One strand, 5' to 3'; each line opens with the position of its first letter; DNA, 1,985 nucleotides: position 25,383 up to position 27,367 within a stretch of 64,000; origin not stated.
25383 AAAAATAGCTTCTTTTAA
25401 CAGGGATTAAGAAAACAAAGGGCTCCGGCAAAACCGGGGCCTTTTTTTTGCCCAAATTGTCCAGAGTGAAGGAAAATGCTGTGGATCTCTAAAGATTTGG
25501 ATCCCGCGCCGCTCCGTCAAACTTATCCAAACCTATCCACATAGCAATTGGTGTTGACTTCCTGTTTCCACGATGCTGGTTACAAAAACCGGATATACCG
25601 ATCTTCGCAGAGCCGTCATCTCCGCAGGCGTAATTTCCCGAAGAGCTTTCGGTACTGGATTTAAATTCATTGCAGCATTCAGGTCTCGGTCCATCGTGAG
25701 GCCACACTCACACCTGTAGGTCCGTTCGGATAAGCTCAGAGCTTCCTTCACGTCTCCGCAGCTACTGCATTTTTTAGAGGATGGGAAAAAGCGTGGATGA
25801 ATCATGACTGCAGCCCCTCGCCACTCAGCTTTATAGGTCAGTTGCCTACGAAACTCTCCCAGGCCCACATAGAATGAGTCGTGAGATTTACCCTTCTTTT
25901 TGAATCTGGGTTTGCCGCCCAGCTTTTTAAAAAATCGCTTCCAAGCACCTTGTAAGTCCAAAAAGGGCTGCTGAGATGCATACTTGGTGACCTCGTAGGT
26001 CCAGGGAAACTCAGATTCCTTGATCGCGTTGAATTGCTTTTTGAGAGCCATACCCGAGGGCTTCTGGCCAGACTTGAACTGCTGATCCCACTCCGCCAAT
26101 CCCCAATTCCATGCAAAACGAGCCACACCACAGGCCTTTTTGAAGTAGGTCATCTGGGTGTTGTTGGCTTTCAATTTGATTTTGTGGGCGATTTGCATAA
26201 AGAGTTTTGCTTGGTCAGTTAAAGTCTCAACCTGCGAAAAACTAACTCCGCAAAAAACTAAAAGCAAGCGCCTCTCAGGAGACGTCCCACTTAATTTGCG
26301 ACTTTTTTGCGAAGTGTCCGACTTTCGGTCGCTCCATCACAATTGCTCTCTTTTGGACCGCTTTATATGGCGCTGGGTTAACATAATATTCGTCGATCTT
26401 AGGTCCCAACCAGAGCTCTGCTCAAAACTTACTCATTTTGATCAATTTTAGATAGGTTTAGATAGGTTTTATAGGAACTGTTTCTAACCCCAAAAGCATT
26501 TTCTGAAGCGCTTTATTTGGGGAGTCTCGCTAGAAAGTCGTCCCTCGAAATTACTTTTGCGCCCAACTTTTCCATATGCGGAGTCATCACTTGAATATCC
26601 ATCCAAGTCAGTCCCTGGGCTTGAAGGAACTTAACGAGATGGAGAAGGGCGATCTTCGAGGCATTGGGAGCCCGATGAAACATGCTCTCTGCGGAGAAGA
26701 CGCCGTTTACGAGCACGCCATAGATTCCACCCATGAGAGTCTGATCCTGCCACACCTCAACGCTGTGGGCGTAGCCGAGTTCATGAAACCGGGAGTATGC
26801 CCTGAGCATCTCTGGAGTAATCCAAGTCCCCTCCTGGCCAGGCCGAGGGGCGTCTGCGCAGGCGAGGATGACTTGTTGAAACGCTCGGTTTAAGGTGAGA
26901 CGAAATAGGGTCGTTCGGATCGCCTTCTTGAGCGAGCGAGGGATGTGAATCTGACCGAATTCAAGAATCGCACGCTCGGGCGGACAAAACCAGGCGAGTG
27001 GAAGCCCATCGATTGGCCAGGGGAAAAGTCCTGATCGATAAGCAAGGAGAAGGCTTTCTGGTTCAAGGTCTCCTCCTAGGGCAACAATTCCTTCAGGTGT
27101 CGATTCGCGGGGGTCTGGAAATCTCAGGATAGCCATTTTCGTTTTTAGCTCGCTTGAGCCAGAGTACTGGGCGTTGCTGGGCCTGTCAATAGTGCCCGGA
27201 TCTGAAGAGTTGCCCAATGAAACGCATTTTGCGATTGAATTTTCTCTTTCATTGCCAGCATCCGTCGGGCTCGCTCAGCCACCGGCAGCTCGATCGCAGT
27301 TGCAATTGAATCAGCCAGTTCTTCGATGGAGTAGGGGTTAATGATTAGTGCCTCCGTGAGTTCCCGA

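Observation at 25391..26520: tnpB with a precise in-frame internal deletion of the RuvC-I/II region; a miniaturised TnpB remnant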

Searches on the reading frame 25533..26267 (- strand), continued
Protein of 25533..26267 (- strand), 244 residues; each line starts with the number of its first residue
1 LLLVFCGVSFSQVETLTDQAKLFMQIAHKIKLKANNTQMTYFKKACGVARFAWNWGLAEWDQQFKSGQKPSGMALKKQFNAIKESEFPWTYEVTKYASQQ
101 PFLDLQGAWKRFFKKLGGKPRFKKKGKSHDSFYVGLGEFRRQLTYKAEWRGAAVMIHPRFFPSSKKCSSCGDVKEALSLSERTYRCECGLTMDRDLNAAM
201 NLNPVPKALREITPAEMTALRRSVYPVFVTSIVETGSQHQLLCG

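Call 36: search_solved_structures(query=L004:5059-6243:+, show_alignments=2, max_evalue=0.00001)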
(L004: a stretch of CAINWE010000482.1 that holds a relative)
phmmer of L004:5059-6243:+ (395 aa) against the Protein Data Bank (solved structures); distinct sequences matched with E-value up to 0.00001: 13.
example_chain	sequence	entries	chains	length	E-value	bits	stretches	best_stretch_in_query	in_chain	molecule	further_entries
9yyg_A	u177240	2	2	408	2.8e-67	230.6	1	7-354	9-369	AI-designed RNA-guided nuclease | AI-generated RNA-guided nuclease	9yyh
8bf8_A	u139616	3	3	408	1.9e-60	208.1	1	7-354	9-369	RNA-guided DNA endonuclease TnpB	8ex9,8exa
8h1j_A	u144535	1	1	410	2e-60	208.1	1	7-354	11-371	RNA-guided DNA endonuclease TnpB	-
8iaz_A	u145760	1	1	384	3.9e-47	164.3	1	6-354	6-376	Transposase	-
9j09_A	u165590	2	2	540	1.3e-36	129.7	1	143-354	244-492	Transposase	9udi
9jfq_A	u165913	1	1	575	2.8e-20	75.9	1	230-360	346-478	LaTranC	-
9jfo_A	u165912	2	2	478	3.2e-20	75.7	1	230-357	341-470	LaTranC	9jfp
9b0l_P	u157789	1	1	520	1e-13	54.3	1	172-355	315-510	TnpB-like protein L79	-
8j1j_A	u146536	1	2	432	5e-09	38.9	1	207-354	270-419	Transposase IS605 OrfB C-terminal domain-containing protein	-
8j3r_A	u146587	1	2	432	1.9e-08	36.9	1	207-354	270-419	Transposase IS605 OrfB C-terminal domain-containing protein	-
8j12_A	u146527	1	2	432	2.1e-08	36.8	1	207-354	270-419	Transposase IS605 OrfB C-terminal domain-containing protein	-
7wju_A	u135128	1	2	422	2.9e-08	36.4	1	215-354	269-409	OrfB_Zn_ribbon domain-containing protein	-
8dzj_A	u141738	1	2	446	3.3e-08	36.2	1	215-354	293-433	OrfB_Zn_ribbon domain-containing protein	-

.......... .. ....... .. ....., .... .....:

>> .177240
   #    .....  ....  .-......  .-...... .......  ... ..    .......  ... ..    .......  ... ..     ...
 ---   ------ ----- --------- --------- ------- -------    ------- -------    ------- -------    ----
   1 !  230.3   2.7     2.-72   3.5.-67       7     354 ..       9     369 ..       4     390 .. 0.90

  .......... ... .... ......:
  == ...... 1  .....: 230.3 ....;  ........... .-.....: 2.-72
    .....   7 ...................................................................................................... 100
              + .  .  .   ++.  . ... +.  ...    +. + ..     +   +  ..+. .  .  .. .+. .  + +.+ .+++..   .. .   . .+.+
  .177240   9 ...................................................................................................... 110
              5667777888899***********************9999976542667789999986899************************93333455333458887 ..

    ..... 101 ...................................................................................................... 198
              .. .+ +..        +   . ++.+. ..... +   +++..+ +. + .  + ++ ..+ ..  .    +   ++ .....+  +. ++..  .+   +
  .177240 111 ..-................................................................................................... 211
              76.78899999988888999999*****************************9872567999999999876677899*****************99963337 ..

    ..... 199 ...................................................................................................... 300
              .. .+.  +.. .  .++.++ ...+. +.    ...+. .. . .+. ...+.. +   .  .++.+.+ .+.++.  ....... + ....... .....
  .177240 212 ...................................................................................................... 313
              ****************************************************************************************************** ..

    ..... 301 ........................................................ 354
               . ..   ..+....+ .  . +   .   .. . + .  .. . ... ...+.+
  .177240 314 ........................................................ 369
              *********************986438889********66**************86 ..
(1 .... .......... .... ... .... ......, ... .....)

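Call 43: search_protein_families(library=pfam, proteins=[L004:4437-5075:+, L004:5059-6246:+, L003:9935-10606:+], max_evalue=0.01)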
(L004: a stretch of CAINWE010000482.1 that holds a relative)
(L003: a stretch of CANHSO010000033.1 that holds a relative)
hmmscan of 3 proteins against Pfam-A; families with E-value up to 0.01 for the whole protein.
L004:4437-5075:+ (212 aa): 12 families
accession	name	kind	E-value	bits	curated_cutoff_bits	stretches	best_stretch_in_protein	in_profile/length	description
PF00239.26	Resolvase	-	1.2e-22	81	23.3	1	66-197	2-137/145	Resolvase, N terminal domain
PF00376.29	MerR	-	1.5e-12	47.6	28.2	1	9-46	1-38/38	MerR family regulatory protein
PF13411.12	MerR_1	-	5.1e-09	36.5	21.6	1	8-48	1-40/69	MerR HTH family regulatory protein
PF12728.13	HTH_17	-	1.8e-08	34.9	27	1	7-51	1-43/51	Helix-turn-helix domain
PF13384.12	HTH_23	-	0.00074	19.7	24.6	1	5-27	15-37/50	Homeodomain-like domain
PF13560.12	HTH_31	-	0.0011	19.6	27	1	8-38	15-45/64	Helix-turn-helix domain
PF20038.5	HTH_59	-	0.0019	18.6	27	1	1-28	1-28/66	Helix-turn-helix domain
PF01381.28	HTH_3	-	0.0019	18.6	23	1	8-37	10-38/55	Helix-turn-helix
PF01527.26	HTH_Tnp_1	-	0.0048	17.5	24.1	1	8-32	24-48/75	Transposase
PF07825.17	Exc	-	0.0057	17.1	23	0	20-42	18-40/77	Excisionase-like protein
PF13338.12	AbiEi_4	-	0.0063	17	25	0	9-33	15-38/49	Transcriptional regulator, AbiEi antitoxin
PF13542.12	HTH_Tnp_ISL3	-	0.0083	16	27.4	0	6-27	26-46/51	Helix-turn-helix domain of transposase family ISL3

L004:5059-6246:+ (395 aa): 3 families
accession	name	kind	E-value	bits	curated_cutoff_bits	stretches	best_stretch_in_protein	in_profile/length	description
PF01385.25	OrfB_IS605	-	1.4e-27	96.7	30.5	1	160-275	1-119/120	Probable transposase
PF07282.18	Cas12f1-like_TNB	-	1.3e-20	73.8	26.3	1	288-353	2-60/60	Cas12f1-like, TNB domain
PF12323.14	HTH_OrfB_IS605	-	2.2e-12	46.7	21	1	1-46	1-47/47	Helix-turn-helix domain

L003:9935-10606:+ (223 aa): 1 family
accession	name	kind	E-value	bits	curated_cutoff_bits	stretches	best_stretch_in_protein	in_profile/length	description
PF12323.14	HTH_OrfB_IS605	-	3.6e-12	46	21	1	24-69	1-47/47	Helix-turn-helix domain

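Call 53: search_protein_families(library=ncbifam, proteins=[L004:4437-5075:+, L004:5059-6246:+], max_evalue=0.00001)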
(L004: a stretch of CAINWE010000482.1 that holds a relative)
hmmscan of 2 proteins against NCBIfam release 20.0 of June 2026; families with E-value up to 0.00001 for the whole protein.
L004:4437-5075:+ (212 aa): 7 families
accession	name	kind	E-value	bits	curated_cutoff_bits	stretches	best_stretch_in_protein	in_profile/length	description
NF033518.0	transpos_IS607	equivalog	2.1e-65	219.8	110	1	12-196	2-187/187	IS607 family transposase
NF041201.1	recomb_XisF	equivalog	2.6e-12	46.5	375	1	66-206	2-143/465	fdxN element excision recombinase XisF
NF049883.1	resolv_YneB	equivalog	1.4e-11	44.3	175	1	65-207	2-144/211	YneB family resolvase-like protein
NF033787.1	HTH_BldC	subfamily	1.6e-07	31.1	77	1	6-52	1-46/49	BldC family transcriptional regulator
NF047375.1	HeatShock_HspR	equivalog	3.4e-07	30.2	105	1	7-51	3-46/92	heat shock protein transcriptional repressor HspR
TIGR01764.1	excise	domain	4e-07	30.3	28.8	1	7-45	1-37/49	excisionase family DNA-binding protein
NF047343.1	SCCmet_CcrB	equivalog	6.9e-06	25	900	1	61-185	5-134/542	cassette chromosome recombinase CcrB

L004:5059-6246:+ (395 aa): 6 families
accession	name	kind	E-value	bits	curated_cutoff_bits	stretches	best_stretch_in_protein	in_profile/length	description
NF040570.1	guided_TnpB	subfamily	4.3e-95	319.2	100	1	6-353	2-386/389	RNA-guided endonuclease TnpB family protein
NF038281.1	IS200_TnpB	exception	1.3e-92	310.7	425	1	4-354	3-356/360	IS200/IS605 family element RNA-guided endonuclease TnpB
NF038280.1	IS607_TnpB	exception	6e-81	272.6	350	1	4-362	5-397/431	IS607 family element RNA-guided endonuclease TnpB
NF038192.1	V_cas_c2c8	exception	1.5e-27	96.8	350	1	74-277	154-387/457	type V CRISPR-associated protein C2c8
NF049972.1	CRISPR_Cas12f2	exception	1.6e-10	40.4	450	1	160-353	312-515/524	type V CRISPR-associated effector Cas12f2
TIGR01766.2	TIGR01766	domain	2e-09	37.8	32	1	242-309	3-77/82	IS200/IS605 family accessory protein TnpB-related protein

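Call 58: find_encoding_contigs(protein=window:25533-26198:-, flank=5000, max_places=8)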
Protein window:25533-26198:- (221 aa): no gene with exactly this product is on record in the collection.

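Call 59: find_encoding_contigs(protein=window:25536-26267:-, flank=5000, max_places=8)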
Protein seq(244 aa) (244 aa): no gene with exactly this product is on record in the collection.

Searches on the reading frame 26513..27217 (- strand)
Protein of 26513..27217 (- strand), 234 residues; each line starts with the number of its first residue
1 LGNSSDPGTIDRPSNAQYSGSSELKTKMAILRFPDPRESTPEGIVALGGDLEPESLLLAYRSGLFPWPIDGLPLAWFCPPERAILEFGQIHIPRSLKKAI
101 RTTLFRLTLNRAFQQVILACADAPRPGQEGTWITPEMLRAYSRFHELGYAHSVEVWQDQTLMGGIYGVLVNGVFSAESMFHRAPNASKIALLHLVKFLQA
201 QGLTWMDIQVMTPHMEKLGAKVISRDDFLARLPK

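Call 3: search_protein_families(library=pfam, proteins=[window:26513-27217:-], max_evalue=0.01)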
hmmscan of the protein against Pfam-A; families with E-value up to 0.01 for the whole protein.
window:26513-27217:- (234 aa): 1 family
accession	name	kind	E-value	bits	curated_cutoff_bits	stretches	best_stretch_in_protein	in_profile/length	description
PF03588.20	Leu_Phe_trans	-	1.1e-66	224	22.7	1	53-223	1-170/171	Leucyl/phenylalanyl-tRNA protein transferase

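Call 56: find_encoding_contigs(protein=window:26513-27154:-, flank=4000, max_places=6)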
Protein window:26513-27154:- (213 aa): no gene with exactly this product is on record in the collection.
